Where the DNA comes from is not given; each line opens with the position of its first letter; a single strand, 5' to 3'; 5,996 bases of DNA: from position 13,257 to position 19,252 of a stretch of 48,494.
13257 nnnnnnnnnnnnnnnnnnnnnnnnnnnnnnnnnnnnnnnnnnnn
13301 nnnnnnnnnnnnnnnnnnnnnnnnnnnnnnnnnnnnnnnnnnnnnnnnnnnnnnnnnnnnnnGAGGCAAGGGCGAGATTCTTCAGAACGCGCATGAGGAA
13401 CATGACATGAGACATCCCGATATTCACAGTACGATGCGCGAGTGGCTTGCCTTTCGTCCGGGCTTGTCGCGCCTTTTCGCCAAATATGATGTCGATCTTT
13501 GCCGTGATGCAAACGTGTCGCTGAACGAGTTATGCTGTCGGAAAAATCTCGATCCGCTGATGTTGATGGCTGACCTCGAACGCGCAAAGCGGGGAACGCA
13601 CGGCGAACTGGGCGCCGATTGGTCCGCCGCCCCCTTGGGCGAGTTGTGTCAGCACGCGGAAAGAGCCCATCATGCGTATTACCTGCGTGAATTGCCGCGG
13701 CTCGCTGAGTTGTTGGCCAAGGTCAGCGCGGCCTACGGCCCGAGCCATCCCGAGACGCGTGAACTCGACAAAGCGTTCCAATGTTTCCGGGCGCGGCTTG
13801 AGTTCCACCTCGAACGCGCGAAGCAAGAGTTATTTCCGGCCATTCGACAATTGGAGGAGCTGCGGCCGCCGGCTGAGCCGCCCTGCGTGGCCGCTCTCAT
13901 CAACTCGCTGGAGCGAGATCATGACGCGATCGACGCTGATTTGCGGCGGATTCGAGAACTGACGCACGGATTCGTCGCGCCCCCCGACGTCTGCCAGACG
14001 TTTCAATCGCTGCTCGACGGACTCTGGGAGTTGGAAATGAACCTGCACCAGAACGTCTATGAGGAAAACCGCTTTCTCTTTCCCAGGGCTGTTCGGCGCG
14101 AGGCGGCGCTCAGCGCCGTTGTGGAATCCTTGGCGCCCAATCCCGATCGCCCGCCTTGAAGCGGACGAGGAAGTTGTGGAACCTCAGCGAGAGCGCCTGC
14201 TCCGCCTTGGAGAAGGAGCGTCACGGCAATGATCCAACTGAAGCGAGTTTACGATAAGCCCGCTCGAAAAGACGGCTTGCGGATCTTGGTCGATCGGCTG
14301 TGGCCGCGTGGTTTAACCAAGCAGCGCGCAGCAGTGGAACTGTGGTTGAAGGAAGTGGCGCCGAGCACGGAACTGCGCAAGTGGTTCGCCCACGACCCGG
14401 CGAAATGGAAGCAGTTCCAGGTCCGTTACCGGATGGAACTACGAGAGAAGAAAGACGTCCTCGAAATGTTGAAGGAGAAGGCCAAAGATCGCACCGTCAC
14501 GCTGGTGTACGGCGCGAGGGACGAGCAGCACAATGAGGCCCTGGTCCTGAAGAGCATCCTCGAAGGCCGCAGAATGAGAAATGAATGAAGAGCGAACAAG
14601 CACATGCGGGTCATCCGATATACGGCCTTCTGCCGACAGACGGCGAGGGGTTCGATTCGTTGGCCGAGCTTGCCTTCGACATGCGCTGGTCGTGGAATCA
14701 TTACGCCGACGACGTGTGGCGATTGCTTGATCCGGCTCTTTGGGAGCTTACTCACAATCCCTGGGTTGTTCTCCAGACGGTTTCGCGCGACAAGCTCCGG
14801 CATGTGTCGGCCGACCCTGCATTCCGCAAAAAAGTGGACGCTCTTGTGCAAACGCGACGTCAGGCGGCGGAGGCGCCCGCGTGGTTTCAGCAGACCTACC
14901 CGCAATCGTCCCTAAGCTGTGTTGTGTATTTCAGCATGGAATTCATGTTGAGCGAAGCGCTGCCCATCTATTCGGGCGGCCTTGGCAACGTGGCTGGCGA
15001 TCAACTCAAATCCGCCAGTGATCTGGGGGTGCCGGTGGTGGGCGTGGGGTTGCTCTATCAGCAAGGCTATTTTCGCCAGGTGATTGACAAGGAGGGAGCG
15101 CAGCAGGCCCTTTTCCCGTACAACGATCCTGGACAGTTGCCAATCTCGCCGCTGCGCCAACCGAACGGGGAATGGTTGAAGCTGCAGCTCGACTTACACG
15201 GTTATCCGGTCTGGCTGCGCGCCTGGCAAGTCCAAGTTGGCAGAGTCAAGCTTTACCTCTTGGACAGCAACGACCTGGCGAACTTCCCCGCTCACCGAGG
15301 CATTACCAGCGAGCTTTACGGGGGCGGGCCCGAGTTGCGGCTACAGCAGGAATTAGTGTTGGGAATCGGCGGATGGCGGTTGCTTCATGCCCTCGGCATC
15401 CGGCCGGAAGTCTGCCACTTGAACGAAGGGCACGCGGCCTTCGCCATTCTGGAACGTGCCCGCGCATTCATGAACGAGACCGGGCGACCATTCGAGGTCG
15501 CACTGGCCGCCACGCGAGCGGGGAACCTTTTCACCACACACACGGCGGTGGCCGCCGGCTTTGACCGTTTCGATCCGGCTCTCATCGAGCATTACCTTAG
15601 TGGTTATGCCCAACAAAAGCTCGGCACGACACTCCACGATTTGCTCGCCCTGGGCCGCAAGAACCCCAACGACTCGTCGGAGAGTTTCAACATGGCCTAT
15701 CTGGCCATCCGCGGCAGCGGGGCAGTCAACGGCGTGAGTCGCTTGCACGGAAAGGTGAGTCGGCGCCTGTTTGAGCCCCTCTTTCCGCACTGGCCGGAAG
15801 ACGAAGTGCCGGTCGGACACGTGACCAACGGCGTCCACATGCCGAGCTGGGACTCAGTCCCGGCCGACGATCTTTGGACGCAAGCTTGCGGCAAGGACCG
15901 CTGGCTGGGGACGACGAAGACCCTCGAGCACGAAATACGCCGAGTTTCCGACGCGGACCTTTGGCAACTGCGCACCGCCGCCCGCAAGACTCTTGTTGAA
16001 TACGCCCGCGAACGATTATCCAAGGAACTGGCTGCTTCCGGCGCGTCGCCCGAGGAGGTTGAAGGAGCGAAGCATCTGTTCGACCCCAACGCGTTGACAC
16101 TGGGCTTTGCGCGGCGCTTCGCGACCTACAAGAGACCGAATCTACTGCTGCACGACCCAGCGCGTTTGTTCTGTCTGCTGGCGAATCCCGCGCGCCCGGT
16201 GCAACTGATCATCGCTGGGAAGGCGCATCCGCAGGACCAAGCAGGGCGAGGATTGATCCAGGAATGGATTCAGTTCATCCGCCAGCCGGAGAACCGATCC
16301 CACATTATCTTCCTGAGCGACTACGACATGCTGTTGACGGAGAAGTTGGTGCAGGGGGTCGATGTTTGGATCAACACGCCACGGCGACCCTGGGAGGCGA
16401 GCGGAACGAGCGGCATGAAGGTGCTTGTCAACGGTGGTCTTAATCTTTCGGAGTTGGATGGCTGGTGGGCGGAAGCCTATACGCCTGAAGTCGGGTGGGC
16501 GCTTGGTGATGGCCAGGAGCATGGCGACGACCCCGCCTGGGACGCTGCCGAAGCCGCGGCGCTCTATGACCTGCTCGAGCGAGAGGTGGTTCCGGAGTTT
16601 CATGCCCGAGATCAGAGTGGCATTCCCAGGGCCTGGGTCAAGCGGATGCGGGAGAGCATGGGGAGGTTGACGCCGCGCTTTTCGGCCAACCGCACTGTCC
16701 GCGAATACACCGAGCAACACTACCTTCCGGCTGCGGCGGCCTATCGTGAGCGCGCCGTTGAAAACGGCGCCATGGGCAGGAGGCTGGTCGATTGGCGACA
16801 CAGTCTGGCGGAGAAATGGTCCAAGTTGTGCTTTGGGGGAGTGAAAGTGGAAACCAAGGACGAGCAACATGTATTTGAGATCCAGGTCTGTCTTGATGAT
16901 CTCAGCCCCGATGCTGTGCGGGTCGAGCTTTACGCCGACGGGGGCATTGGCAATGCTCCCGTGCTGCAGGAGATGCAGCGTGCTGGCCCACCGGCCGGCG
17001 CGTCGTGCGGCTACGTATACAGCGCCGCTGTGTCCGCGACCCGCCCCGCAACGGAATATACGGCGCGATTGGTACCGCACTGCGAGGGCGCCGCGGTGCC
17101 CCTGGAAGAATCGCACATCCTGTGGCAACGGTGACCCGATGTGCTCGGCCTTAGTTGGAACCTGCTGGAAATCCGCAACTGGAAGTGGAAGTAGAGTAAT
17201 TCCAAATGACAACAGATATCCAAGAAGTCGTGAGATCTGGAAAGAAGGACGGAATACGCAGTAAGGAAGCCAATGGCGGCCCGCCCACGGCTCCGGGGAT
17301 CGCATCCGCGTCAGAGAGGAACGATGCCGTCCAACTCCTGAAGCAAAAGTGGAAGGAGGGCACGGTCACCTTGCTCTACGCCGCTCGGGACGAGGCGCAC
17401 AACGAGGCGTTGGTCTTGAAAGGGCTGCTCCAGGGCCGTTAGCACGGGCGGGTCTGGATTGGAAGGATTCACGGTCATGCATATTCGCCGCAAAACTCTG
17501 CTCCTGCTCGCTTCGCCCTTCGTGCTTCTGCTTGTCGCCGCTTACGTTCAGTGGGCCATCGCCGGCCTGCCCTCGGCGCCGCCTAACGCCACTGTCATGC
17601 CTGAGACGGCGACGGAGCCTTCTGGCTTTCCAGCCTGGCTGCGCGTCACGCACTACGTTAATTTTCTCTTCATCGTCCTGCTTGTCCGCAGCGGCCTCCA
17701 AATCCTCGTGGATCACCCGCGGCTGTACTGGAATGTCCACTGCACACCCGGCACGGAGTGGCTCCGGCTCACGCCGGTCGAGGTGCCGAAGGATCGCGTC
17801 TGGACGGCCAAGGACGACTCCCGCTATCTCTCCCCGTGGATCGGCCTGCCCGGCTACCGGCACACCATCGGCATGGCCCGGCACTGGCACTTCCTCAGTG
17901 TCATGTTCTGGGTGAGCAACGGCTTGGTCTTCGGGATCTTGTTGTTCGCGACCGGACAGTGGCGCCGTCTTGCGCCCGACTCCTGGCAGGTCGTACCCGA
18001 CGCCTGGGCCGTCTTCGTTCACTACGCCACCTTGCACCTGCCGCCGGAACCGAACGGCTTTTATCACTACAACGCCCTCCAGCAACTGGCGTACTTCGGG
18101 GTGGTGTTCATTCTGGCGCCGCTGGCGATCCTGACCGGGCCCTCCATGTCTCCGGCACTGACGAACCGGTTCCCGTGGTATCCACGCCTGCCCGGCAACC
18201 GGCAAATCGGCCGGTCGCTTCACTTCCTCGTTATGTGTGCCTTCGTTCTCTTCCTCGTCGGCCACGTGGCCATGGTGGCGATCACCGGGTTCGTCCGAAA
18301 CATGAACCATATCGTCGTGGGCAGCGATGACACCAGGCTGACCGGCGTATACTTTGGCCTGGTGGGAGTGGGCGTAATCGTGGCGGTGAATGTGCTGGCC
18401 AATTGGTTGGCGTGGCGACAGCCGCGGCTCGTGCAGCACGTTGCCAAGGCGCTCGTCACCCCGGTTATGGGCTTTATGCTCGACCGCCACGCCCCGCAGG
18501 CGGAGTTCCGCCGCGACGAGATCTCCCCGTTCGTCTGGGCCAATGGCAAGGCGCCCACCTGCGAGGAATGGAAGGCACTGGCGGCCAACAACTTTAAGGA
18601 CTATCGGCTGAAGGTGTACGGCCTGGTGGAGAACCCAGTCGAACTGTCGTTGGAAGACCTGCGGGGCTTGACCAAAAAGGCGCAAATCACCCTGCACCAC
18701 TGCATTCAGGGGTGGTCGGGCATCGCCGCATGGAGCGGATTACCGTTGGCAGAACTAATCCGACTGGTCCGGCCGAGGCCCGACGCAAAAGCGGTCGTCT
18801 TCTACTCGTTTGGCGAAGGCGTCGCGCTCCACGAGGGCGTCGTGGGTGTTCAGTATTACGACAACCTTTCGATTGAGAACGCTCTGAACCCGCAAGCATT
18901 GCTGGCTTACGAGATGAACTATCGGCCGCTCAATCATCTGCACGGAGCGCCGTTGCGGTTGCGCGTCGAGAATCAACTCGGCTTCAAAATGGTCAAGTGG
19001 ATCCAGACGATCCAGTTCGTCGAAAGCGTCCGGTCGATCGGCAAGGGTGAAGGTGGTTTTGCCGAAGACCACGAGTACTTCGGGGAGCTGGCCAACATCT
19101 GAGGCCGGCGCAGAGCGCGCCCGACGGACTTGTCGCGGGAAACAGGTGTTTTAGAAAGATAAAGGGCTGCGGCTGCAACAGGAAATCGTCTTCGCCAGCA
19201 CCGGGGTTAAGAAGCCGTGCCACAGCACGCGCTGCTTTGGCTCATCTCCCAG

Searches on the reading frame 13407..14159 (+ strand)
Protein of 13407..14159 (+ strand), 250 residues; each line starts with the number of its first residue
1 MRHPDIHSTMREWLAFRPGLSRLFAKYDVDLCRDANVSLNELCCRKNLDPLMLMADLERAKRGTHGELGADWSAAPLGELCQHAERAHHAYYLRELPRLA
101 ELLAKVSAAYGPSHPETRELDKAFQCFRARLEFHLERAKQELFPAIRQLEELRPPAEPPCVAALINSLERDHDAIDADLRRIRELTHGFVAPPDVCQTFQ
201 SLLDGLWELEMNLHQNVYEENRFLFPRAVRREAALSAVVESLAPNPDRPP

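Call 24: search_protein_families(library=pfam, proteins=[window:13407-14159:+], max_evalue=0.001)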
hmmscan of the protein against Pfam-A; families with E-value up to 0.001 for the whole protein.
window:13407-14159:+ (250 aa): 2 families
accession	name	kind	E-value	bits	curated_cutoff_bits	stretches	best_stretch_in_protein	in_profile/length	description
PF01814.28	Hemerythrin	-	8.7e-08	33.1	25.3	1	86-227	7-126/127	Hemerythrin HHE cation binding domain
PF04405.19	ScdA_N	-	4.1e-06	26.8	32.5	1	9-60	4-55/56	Domain of Unknown function (DUF542)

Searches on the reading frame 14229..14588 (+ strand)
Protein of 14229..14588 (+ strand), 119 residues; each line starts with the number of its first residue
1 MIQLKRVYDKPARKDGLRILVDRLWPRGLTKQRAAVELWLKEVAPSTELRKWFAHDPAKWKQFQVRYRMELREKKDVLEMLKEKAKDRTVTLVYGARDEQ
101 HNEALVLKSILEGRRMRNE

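Call 24: search_protein_families(library=pfam, proteins=[window:14229-14588:+], max_evalue=0.001)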
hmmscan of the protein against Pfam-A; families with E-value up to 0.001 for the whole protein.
window:14229-14588:+ (119 aa): 3 families
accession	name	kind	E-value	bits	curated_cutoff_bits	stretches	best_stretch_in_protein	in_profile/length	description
PF22752.1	DUF488-N3i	-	6.5e-41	140.4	27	1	1-115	1-115/131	Inactive DUF488-N3 subclade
PF04343.18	DUF488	-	2.1e-32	112.7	22.2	1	3-111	1-121/121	Domain of unknown function DUF488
PF22751.1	DUF488-N3a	-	1.9e-26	93.1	27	1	2-113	1-116/118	Active DUF488-N3 subclade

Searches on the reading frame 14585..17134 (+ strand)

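Call 24: search_protein_families(library=pfam, proteins=[window:14585-17134:+], max_evalue=0.001)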
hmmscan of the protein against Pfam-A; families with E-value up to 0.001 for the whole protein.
window:14585-17134:+ (849 aa): 2 families
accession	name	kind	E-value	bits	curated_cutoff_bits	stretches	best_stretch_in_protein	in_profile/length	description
PF00343.26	Phosphorylase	-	1.7e-30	106.4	27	2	276-627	219-580/713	Carbohydrate phosphorylase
PF11897.13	DUF3417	-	2.6e-26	92.6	25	1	23-126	5-109/109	Protein of unknown function (DUF3417)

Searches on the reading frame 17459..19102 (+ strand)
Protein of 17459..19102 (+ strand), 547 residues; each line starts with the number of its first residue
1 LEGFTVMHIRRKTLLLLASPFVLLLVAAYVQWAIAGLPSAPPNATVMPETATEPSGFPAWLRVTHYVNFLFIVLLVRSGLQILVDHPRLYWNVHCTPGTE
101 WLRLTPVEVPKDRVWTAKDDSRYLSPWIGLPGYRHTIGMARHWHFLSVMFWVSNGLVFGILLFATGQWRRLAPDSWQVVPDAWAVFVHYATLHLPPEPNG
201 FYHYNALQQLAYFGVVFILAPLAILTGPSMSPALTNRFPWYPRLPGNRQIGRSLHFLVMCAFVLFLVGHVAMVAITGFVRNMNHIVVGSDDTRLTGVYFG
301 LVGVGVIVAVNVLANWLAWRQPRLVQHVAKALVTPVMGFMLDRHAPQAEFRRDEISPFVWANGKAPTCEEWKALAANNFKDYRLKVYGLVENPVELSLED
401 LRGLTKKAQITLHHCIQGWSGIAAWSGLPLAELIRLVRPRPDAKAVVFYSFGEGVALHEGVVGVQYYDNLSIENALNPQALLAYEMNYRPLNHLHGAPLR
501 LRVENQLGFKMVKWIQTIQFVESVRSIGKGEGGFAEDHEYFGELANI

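Call 24: search_protein_families(library=pfam, proteins=[window:17459-19102:+], max_evalue=0.001)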
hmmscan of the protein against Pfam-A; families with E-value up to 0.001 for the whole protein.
window:17459-19102:+ (547 aa): 2 families
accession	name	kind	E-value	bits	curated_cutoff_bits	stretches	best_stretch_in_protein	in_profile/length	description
PF00174.25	Oxidored_molyb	-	1.7e-31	109.5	24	1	379-523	9-163/169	Oxidoreductase molybdopterin binding domain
PF01292.26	Ni_hydr_CYTB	-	8.6e-13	48.9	30.1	1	57-280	2-169/179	Prokaryotic cytochrome b561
